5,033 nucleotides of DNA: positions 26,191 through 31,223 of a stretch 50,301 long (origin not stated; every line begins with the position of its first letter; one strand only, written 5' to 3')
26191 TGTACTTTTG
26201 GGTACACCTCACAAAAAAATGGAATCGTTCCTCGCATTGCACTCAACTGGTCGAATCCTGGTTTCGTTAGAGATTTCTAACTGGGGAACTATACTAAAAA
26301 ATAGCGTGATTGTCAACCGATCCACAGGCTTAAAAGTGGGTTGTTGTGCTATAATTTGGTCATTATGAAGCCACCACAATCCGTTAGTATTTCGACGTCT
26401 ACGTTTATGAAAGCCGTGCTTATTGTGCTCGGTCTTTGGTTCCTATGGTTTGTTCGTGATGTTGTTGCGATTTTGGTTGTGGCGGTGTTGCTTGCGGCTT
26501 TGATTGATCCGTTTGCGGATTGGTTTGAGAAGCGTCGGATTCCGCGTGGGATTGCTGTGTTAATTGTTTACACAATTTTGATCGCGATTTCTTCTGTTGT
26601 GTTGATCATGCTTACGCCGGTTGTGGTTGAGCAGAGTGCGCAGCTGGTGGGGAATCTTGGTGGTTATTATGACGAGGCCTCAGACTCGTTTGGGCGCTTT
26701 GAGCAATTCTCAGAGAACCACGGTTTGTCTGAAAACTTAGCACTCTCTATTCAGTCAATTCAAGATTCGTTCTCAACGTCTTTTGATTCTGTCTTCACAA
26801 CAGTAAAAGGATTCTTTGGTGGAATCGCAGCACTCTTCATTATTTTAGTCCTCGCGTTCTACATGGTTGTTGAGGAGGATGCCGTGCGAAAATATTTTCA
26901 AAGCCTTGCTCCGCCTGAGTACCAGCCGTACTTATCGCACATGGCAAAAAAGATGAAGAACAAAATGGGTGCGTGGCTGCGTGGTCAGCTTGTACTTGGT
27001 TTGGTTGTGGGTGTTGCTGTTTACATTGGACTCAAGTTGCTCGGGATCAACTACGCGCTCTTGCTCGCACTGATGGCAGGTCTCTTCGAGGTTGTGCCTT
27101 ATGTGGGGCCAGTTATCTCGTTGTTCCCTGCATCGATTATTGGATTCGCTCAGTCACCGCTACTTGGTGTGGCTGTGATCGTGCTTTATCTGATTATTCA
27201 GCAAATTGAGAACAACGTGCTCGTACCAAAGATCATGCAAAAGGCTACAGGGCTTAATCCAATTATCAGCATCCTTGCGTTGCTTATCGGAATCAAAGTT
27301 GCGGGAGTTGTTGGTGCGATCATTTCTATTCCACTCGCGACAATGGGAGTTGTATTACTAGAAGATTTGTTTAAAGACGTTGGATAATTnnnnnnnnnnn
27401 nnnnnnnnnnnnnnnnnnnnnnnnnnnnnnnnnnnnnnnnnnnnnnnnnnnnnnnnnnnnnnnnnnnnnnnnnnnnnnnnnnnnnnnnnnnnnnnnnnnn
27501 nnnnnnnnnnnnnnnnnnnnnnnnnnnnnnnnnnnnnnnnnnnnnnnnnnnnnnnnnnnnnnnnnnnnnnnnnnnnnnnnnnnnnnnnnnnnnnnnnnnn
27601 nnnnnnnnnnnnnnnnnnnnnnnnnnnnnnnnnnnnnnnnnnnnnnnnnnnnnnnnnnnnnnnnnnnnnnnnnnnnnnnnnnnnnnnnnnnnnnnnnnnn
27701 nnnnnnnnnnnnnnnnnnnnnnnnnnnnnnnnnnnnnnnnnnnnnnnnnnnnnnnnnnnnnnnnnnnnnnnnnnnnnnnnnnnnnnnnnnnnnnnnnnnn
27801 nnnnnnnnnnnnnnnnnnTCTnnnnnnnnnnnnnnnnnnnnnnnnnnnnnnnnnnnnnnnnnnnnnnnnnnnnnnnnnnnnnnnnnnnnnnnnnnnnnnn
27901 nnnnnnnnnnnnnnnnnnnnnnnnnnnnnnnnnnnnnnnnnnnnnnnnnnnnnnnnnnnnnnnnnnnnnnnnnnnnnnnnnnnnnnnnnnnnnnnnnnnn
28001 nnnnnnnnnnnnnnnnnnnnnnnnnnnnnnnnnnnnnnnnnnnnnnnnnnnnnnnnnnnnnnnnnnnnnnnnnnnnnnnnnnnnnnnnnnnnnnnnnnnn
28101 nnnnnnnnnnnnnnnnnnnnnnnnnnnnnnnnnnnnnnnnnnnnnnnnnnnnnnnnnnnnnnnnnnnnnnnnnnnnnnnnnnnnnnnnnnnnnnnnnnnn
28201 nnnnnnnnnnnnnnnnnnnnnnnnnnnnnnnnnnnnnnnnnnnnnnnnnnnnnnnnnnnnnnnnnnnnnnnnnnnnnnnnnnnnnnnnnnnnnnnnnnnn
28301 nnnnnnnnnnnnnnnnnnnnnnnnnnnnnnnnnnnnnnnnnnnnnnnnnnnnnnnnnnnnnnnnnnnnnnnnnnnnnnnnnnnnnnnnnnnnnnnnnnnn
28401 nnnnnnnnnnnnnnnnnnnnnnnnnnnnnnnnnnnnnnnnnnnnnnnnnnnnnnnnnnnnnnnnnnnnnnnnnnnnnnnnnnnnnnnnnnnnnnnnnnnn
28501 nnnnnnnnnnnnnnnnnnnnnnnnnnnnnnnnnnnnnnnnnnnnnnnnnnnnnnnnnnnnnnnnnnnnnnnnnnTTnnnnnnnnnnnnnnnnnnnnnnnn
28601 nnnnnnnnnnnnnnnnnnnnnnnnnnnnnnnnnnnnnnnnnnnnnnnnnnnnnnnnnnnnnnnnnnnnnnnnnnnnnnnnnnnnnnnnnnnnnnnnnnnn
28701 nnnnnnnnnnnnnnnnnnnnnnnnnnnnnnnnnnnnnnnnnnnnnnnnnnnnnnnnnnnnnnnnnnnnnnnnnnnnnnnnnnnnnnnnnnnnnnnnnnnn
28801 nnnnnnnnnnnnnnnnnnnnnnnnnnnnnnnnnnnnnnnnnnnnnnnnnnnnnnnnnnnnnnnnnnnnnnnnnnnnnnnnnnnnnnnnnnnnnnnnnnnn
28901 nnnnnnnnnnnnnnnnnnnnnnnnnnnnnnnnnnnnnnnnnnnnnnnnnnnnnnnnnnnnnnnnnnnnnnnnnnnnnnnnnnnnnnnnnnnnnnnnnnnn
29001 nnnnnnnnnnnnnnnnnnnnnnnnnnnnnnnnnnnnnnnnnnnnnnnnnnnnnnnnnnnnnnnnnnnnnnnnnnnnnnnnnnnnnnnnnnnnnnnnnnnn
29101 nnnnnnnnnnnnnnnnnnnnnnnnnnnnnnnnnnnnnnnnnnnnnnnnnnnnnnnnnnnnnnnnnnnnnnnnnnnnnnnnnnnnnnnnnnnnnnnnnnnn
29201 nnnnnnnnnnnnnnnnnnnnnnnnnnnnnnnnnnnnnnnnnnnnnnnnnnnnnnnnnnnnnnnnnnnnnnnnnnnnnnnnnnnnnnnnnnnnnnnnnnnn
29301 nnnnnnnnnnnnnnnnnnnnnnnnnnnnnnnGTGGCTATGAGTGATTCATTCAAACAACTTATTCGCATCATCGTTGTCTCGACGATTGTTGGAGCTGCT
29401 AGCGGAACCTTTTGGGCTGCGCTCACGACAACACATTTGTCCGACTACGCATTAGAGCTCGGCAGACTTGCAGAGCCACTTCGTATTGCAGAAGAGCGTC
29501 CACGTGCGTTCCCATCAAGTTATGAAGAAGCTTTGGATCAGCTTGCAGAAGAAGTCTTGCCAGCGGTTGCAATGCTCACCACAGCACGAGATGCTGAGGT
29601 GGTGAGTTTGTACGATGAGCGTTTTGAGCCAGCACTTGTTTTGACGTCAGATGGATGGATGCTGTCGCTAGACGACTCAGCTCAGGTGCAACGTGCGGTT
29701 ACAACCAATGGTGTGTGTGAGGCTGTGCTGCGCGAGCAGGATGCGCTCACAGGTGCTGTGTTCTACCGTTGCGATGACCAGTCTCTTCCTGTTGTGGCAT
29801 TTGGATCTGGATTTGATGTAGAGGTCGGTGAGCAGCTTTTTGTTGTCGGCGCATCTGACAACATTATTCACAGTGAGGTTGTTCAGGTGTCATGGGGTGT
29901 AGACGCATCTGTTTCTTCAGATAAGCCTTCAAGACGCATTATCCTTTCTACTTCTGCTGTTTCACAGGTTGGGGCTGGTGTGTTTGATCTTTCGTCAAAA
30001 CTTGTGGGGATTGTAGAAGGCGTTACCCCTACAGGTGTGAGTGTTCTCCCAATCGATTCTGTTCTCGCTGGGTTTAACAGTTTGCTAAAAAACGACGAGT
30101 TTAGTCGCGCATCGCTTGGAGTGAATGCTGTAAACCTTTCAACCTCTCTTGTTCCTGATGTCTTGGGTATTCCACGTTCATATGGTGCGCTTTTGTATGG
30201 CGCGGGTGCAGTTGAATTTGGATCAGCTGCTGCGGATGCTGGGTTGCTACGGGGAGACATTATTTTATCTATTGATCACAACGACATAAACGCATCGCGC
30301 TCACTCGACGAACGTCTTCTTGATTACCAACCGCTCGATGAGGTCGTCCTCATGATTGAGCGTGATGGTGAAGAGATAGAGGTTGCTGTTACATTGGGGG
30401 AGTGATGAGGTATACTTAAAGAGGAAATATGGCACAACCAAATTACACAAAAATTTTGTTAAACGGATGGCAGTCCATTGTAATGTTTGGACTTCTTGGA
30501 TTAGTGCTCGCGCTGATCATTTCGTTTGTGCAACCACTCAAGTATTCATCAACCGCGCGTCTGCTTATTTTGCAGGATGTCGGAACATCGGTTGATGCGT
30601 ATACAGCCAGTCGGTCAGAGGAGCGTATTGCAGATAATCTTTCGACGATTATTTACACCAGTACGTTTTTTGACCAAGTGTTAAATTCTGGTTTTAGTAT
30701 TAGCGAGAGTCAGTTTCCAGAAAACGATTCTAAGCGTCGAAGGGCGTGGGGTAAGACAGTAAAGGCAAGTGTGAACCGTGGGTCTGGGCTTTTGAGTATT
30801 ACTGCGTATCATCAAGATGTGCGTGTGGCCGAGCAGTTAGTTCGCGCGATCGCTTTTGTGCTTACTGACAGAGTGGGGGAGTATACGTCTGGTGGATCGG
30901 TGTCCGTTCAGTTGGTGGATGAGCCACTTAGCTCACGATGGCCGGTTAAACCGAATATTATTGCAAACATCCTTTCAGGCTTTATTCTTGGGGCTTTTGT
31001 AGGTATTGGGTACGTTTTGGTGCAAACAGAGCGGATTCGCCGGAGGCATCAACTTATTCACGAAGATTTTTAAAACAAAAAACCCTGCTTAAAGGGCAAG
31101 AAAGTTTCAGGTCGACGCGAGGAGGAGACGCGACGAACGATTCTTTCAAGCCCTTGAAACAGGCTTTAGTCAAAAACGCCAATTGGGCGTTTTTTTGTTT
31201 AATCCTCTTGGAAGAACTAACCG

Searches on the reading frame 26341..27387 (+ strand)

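Call 14: search_protein_families(library=pfam, proteins=[window:26341-27387:+], max_evalue=0.001)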
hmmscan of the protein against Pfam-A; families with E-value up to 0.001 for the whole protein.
window:26341-27387:+ (348 aa): 1 family
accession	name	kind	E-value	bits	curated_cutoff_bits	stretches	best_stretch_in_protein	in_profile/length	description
PF01594.21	AI-2E_transport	-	2.2e-71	241.2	34.3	1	25-342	5-325/327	AI-2E family transporter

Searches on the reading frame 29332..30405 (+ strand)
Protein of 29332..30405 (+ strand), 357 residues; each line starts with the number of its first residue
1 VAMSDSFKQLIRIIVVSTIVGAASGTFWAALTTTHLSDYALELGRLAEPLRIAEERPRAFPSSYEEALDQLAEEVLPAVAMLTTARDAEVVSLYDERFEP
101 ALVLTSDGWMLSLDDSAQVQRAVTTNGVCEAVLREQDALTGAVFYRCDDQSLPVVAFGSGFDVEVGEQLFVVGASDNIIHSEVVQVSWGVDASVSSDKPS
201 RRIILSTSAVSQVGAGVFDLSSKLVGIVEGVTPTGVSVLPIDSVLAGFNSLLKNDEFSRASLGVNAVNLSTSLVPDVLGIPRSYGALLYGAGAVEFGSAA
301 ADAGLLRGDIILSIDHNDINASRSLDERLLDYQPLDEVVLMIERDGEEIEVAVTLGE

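Call 14: search_protein_families(library=pfam, proteins=[window:29332-30405:+], max_evalue=0.001)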
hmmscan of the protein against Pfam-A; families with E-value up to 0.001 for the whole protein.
window:29332-30405:+ (357 aa): 3 families
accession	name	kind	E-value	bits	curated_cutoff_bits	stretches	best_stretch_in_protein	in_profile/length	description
PF13180.12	PDZ_2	-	8.3e-11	42.5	27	1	293-355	18-80/80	PDZ domain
PF17820.7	PDZ_6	-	4.7e-07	29.9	27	1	294-341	5-50/54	PDZ domain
PF13365.12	Trypsin_2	-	2.9e-05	25.3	27.6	1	120-227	32-144/144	Trypsin-like peptidase domain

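Call 18: find_related_loci(query=window:29332-30405:+, collection=genome_contigs, flank=10000)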
Query window:29332-30405:+ (357 aa) in genome_contigs; peptide patterns used: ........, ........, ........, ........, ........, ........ (x = any residue, [..] = any of these).
70 stretches matched a pattern, but none encodes a relative of the query by tblastn (E <= 1e-3).

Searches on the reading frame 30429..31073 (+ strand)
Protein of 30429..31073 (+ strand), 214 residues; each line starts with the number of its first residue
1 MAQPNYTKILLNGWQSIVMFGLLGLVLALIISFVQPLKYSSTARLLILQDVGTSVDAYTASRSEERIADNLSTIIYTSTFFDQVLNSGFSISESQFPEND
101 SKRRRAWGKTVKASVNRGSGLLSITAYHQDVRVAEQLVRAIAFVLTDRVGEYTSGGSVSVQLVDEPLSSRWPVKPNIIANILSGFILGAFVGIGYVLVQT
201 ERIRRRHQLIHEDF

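Call 14: search_protein_families(library=pfam, proteins=[window:30429-31073:+], max_evalue=0.001)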
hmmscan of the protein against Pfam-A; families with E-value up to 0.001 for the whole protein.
window:30429-31073:+ (214 aa): 2 families
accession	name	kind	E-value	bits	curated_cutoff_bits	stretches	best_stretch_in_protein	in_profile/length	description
PF13807.11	GNVR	-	4e-06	27.1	27.7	1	130-199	12-80/82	G-rich domain on putative tyrosine kinase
PF02706.20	Wzz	-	0.00013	22.6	25.5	1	7-60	9-61/91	Chain length determinant protein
